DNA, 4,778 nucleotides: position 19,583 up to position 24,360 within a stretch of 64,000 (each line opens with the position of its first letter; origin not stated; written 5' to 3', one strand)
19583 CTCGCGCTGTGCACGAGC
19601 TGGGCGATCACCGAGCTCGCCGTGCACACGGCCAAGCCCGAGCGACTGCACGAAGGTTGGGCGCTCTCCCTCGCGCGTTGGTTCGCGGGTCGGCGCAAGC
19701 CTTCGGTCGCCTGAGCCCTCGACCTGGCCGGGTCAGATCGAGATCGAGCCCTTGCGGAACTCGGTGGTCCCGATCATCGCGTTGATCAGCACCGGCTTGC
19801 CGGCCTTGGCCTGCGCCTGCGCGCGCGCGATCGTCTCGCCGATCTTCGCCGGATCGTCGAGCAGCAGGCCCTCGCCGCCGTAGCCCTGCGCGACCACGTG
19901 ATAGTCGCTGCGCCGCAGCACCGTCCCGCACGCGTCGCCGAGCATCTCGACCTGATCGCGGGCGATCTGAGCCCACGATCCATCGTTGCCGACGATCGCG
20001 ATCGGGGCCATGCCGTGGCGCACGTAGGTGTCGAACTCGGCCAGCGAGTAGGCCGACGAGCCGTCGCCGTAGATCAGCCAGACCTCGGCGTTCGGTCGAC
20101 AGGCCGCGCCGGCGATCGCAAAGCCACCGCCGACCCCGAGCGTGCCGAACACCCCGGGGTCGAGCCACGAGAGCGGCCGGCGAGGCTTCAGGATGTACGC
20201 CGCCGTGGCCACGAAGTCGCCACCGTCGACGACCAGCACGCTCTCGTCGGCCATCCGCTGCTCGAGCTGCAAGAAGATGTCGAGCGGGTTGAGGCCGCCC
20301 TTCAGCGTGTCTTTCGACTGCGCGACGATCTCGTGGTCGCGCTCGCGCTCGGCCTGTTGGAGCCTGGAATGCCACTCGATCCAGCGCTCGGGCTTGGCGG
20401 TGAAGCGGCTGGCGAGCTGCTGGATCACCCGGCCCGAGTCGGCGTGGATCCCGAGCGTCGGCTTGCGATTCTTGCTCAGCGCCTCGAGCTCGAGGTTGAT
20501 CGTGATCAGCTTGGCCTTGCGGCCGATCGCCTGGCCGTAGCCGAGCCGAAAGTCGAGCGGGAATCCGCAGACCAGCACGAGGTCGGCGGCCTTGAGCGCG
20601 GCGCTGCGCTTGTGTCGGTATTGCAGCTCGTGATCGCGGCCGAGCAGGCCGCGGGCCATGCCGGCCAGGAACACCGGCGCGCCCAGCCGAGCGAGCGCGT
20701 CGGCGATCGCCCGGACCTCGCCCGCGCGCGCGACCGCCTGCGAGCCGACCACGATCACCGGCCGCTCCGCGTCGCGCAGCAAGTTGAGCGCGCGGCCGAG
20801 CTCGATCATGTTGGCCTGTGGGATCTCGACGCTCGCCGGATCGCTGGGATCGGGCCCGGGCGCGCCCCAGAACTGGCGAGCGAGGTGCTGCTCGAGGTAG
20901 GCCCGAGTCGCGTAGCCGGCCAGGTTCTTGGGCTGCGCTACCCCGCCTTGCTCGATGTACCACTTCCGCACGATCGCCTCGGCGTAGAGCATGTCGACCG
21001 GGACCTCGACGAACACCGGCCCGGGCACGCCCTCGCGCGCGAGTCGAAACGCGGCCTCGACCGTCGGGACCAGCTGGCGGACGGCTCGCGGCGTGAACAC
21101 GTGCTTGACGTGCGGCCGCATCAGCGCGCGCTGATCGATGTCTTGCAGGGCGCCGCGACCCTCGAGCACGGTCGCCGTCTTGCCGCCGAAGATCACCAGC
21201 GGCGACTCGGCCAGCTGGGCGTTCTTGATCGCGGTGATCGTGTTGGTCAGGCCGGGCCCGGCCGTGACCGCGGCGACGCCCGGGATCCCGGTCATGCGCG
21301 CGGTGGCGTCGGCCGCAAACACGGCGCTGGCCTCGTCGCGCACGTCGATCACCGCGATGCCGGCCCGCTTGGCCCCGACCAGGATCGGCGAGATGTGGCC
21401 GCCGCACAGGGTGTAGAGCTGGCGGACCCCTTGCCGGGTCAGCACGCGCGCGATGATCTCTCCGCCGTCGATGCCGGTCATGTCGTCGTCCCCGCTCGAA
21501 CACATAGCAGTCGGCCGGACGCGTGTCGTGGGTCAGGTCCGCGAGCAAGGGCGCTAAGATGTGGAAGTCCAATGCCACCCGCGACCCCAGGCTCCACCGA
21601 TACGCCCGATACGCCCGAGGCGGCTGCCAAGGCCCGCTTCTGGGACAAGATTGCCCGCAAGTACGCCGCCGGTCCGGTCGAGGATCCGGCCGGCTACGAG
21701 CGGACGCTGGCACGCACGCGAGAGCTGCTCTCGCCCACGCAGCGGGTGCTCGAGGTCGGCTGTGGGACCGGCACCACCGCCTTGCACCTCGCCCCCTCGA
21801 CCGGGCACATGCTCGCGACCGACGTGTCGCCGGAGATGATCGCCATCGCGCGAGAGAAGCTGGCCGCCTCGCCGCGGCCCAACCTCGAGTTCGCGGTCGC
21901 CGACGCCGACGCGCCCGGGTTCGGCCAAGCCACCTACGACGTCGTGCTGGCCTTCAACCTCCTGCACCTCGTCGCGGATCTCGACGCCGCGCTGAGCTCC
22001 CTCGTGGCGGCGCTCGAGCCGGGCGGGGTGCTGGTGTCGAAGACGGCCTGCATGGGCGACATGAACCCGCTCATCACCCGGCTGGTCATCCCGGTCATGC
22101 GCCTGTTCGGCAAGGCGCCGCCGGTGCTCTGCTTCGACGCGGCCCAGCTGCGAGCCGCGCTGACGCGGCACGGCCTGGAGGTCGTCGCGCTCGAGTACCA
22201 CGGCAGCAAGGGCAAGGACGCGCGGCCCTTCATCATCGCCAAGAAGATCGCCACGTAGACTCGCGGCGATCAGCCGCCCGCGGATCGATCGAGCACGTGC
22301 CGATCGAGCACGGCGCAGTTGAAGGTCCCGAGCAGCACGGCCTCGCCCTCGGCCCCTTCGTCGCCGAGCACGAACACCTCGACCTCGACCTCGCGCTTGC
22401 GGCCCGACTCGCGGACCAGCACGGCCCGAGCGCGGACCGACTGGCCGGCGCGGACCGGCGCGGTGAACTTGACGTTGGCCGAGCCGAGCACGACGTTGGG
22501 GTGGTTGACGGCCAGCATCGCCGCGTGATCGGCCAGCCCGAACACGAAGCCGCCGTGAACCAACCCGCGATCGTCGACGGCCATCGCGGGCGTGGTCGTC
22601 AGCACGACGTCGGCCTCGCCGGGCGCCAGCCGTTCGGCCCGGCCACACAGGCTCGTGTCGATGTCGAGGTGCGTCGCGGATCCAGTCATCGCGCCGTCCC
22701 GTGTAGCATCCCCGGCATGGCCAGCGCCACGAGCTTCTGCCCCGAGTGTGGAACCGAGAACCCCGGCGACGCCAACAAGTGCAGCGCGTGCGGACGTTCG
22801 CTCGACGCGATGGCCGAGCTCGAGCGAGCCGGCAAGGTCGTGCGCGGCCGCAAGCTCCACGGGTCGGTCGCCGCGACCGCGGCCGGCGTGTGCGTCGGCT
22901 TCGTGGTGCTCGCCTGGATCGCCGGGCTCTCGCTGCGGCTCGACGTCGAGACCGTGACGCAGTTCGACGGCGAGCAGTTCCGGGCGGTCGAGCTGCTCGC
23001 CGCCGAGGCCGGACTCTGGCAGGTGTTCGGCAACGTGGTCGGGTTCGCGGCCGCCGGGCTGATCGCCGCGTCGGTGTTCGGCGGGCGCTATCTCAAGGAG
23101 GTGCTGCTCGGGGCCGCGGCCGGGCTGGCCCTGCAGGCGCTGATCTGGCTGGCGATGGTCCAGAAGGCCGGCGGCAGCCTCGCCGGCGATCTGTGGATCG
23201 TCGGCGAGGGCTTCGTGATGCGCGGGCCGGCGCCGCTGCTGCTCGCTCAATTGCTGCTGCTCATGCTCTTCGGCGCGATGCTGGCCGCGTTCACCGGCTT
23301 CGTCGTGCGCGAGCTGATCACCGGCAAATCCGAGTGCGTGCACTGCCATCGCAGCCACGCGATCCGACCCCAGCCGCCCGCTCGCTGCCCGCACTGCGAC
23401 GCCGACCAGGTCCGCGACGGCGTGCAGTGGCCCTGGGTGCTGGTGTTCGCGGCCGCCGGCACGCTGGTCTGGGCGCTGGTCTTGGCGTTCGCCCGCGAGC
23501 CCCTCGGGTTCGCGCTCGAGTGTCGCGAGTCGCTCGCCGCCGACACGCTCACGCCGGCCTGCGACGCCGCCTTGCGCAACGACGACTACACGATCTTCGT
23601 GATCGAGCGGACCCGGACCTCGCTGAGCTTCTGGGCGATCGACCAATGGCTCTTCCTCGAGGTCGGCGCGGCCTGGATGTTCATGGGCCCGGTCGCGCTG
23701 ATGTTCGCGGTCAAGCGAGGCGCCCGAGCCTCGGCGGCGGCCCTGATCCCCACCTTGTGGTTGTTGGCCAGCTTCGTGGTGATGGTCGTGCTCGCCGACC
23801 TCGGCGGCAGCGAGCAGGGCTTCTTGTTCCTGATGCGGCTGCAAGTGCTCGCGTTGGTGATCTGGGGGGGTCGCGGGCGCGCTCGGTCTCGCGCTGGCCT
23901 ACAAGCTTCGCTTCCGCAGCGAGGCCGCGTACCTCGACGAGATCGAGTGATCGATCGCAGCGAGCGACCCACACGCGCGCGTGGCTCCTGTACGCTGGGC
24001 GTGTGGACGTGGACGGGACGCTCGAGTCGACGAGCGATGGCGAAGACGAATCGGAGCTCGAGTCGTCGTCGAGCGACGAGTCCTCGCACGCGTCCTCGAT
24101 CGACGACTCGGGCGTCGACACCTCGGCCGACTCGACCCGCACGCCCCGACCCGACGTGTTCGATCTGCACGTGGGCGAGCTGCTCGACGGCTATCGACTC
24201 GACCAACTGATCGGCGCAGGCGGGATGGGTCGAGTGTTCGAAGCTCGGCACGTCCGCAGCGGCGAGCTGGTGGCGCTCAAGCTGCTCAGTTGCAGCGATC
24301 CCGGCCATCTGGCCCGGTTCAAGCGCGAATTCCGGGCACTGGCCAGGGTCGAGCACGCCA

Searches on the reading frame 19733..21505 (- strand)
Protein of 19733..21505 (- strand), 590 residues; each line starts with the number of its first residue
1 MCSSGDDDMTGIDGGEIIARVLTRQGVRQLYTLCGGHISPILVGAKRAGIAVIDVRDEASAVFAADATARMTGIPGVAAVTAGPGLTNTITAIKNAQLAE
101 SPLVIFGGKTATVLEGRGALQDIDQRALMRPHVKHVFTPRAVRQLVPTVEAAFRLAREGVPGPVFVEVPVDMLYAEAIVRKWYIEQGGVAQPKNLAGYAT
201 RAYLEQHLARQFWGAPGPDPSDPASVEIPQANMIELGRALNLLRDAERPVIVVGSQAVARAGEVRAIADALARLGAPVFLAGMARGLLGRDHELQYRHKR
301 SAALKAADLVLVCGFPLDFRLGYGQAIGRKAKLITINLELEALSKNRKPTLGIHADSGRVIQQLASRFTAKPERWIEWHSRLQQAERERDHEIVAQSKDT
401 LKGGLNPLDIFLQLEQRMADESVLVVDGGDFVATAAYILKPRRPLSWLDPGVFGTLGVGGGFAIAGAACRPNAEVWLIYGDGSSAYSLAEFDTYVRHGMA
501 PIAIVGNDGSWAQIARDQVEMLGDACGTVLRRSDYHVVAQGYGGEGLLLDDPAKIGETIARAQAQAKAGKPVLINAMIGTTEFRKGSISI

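Call 71: search_protein_families(library=pfam, proteins=[window:19733-21505:-], max_evalue=0.001)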
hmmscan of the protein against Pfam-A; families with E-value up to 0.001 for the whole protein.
window:19733-21505:- (590 aa): 3 families
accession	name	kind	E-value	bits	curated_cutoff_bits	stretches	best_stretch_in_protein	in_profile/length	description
PF02776.23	TPP_enzyme_N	-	1e-32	112.9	26.8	1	13-127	2-118/119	Thiamine pyrophosphate enzyme, N-terminal TPP binding domain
PF02775.26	TPP_enzyme_C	-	4e-23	82.3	21.9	1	427-575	1-150/151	Thiamine pyrophosphate enzyme, C-terminal TPP binding domain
PF00205.28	TPP_enzyme_M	-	3.2e-20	72.7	30.4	1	238-364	3-137/137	Thiamine pyrophosphate enzyme, central domain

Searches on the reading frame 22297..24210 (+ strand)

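Call 71: search_protein_families(library=pfam, proteins=[window:22297-24210:+], max_evalue=0.001)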
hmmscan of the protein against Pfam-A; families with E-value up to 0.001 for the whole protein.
window:22297-24210:+ (637 aa): 2 families
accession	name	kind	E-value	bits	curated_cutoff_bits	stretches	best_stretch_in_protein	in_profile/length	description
PF13240.11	Zn_Ribbon_1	-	2.3e-06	27.7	25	1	147-169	1-23/23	zinc-ribbon domain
PF12773.13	DZR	-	9e-06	26.2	27.3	1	148-170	1-23/45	Double zinc ribbon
